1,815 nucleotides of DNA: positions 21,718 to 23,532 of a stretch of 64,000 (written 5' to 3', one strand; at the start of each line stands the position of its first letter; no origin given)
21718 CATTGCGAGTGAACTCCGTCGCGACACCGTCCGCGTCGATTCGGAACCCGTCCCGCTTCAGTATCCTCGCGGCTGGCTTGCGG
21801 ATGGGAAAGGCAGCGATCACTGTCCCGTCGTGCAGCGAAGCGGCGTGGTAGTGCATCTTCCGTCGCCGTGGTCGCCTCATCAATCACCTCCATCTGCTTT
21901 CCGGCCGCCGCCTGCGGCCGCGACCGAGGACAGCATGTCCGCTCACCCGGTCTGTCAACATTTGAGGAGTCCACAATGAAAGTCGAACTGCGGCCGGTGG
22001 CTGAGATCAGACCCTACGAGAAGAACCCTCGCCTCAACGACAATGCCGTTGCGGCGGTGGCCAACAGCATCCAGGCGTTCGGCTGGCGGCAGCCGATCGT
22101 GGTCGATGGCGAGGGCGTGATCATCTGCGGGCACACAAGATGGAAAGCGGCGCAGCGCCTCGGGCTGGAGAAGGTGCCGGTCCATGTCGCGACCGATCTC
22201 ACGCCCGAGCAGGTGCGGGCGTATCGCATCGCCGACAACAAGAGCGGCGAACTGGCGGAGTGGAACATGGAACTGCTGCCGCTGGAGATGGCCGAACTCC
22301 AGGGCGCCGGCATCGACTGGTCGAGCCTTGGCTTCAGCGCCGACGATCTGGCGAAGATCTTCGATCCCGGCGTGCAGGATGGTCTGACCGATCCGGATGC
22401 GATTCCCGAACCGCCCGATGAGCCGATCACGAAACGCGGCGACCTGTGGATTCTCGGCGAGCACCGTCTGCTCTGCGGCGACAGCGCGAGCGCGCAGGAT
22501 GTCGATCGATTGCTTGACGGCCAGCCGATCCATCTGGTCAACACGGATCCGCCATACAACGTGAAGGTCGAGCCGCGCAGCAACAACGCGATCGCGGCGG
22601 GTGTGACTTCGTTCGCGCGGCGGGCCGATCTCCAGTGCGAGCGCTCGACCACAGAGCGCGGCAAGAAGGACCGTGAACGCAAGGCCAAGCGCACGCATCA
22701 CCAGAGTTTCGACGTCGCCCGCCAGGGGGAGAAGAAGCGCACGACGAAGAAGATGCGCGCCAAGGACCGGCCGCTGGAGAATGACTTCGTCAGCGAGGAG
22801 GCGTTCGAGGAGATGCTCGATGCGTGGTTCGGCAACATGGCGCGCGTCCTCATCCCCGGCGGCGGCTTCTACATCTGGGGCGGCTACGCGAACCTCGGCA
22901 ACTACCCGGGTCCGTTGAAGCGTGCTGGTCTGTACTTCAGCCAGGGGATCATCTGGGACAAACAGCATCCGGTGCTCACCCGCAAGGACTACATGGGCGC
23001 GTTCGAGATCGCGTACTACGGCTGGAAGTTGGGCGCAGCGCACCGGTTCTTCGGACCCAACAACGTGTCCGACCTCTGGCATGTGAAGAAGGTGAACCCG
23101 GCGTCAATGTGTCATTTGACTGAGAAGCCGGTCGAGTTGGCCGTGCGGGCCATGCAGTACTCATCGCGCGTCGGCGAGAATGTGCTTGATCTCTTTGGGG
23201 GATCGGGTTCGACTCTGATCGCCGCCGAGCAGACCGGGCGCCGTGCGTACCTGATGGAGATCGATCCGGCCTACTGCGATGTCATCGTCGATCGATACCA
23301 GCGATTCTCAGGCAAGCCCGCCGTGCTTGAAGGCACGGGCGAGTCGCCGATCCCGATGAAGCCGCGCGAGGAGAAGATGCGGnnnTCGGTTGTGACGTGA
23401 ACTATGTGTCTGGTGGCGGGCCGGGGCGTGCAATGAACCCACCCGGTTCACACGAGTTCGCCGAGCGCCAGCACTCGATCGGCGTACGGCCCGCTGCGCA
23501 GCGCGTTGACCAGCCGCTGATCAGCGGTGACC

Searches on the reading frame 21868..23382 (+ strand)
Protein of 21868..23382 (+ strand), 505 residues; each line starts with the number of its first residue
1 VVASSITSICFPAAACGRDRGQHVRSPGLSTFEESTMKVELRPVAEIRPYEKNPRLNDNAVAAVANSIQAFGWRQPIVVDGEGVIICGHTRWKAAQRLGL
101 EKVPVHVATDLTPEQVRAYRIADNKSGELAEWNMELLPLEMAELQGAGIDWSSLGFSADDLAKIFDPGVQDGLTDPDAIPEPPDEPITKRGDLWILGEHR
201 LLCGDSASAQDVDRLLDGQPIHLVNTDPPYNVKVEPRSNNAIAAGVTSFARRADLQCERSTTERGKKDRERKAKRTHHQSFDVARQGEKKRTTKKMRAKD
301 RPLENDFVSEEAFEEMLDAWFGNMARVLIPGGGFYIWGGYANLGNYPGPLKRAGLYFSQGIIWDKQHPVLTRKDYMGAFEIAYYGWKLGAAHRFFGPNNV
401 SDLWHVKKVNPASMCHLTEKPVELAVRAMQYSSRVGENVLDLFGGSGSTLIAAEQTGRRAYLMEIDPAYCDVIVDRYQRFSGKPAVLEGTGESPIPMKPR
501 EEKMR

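Call 50: search_protein_families(library=pfam, proteins=[window:21868-23382:+], max_evalue=0.001)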
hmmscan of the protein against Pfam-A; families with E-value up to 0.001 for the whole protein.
window:21868-23382:+ (505 aa): 2 families
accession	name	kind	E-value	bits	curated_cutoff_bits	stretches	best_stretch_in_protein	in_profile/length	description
PF01555.25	N6_N4_Mtase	-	1.1e-23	84.8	26.7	1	221-474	1-220/221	DNA methylase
PF02195.25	ParB_N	-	7e-09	36.1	26.3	1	42-118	6-87/95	ParB N-terminal domain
